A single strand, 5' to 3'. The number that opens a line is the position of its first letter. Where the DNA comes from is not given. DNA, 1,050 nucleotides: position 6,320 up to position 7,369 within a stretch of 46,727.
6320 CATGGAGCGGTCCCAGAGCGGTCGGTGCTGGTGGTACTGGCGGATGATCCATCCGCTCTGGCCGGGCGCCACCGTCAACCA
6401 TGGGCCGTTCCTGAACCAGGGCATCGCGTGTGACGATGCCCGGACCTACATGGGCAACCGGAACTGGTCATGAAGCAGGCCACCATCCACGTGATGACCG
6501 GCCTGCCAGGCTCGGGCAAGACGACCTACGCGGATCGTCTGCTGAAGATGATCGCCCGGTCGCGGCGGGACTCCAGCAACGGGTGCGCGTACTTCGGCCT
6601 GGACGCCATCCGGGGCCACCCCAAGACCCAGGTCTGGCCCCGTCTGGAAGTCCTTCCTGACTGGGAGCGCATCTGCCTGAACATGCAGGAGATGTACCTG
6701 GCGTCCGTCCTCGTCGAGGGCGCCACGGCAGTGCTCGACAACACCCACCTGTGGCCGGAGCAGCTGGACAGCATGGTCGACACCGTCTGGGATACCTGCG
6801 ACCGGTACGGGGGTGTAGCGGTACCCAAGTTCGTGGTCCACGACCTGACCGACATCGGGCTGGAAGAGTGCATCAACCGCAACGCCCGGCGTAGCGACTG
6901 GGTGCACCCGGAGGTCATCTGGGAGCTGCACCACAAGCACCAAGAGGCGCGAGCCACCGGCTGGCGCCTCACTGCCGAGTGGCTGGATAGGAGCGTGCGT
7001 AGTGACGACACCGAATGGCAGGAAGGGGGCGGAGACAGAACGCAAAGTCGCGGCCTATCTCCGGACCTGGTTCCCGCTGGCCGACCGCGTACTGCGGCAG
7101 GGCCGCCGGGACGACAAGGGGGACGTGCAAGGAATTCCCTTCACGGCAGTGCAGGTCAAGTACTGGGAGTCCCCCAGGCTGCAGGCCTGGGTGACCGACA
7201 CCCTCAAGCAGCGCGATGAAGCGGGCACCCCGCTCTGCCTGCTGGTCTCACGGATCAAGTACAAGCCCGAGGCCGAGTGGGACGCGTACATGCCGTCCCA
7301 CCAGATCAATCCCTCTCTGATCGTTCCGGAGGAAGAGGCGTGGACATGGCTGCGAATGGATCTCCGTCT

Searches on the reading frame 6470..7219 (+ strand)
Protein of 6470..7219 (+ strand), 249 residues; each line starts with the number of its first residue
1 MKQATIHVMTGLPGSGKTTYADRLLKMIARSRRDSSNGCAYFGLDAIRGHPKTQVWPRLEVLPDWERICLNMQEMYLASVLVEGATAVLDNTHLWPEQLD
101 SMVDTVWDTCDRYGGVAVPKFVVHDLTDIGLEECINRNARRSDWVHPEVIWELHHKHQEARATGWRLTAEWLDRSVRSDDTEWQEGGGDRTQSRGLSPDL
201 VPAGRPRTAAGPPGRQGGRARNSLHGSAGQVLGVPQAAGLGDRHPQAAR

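Call 33: search_protein_families(library=phrogs, proteins=[window:6470-7219:+], max_evalue=0.001)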
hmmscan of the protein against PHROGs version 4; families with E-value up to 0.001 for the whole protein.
window:6470-7219:+ (249 aa): 3 families
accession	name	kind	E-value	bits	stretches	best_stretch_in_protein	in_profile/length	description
phrog_505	-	other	4e-12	47.2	1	5-162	3-145/295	polynucleotide kinase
phrog_2071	-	other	7e-06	27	1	1-45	13-47/282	ATPase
phrog_6931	-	unknown function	0.00024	21.4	1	3-108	184-282/343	-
